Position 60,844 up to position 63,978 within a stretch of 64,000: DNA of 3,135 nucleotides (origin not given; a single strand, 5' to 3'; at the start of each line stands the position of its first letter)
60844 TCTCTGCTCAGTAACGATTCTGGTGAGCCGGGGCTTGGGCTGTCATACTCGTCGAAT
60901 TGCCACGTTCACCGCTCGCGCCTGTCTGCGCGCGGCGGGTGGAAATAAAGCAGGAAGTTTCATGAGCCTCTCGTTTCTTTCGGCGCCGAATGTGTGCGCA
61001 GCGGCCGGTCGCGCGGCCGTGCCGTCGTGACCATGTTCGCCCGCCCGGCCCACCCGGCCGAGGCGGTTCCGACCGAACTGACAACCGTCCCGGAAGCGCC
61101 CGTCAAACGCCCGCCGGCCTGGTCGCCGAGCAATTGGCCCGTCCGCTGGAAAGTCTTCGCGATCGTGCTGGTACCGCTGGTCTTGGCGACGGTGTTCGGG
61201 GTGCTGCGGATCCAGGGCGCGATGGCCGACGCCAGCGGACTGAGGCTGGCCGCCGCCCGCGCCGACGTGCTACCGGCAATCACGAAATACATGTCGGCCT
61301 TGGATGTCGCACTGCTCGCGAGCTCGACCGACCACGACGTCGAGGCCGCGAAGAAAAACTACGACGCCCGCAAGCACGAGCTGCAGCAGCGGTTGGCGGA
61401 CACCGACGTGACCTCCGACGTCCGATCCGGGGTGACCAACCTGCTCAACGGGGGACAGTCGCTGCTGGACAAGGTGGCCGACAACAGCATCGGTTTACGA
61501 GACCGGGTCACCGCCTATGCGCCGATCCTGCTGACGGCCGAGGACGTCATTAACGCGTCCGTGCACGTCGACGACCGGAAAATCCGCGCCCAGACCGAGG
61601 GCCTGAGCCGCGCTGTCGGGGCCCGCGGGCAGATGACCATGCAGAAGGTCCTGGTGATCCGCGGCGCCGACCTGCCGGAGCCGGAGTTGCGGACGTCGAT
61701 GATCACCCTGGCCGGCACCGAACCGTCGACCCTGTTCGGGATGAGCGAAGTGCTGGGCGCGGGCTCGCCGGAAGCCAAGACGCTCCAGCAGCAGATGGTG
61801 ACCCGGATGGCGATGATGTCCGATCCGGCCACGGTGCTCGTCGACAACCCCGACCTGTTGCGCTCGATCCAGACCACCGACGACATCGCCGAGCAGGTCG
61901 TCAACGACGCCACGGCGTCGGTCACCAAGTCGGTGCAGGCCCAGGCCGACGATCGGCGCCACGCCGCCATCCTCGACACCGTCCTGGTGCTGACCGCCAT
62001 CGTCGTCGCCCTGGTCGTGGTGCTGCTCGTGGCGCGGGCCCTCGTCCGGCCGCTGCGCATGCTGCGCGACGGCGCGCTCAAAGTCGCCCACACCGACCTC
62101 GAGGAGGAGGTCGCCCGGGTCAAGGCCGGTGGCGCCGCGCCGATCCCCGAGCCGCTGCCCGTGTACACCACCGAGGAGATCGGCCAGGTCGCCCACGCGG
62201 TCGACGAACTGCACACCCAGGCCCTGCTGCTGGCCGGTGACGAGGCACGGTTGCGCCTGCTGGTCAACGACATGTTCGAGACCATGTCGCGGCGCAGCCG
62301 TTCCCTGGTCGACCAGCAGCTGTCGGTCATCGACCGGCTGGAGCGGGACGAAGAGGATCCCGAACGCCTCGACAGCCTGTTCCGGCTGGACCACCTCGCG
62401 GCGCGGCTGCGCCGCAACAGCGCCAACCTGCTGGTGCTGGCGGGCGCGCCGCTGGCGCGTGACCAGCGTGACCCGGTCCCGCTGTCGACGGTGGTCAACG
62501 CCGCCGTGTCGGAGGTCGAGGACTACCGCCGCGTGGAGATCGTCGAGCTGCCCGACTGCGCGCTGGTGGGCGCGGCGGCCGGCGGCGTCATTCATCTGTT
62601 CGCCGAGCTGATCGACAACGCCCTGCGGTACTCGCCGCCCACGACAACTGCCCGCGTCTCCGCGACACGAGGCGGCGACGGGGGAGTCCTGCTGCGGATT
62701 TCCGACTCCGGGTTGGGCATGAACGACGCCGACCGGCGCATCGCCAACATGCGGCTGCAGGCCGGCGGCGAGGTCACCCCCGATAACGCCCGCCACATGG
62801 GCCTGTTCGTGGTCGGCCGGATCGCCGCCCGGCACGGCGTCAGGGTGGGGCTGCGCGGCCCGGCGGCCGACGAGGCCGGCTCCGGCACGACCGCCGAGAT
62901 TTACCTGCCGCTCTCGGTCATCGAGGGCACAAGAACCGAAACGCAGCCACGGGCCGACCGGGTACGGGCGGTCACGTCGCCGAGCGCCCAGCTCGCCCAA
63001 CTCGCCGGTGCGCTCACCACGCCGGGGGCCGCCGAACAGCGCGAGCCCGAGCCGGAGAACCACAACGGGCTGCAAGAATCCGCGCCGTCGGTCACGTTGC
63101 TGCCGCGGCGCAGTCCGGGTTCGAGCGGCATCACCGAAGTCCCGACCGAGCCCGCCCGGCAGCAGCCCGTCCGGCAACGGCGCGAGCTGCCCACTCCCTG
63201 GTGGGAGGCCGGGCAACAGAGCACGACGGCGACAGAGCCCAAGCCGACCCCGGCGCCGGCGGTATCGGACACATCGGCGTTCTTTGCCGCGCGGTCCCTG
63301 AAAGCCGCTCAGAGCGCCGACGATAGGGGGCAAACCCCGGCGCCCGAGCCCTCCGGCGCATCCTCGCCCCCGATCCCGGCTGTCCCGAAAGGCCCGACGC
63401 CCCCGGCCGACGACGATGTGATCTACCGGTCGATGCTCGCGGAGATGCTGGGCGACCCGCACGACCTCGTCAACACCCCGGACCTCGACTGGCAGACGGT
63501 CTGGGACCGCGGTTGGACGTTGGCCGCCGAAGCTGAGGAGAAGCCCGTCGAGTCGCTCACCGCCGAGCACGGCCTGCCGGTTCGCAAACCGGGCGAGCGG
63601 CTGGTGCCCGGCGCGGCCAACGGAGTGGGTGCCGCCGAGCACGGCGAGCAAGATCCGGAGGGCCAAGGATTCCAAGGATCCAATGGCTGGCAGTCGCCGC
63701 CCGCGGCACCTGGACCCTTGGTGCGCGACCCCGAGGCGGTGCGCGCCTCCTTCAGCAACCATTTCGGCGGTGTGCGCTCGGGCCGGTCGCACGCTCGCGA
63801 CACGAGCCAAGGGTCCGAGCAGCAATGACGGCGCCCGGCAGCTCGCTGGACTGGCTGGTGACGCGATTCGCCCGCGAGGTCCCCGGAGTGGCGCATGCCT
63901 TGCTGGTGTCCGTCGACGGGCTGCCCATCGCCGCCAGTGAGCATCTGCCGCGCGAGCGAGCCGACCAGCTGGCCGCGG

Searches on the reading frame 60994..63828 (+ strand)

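Call 85: search_protein_families(library=pfam, proteins=[window:60994-63828:+], max_evalue=0.00001)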
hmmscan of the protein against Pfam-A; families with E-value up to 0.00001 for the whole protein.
window:60994-63828:+ (944 aa): 1 family
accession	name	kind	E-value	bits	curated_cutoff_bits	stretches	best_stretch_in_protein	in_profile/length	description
PF02518.31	HATPase_c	-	5.1e-13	49.9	26.4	1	532-641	6-110/111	Histidine kinase-, DNA gyrase B-, and HSP90-like ATPase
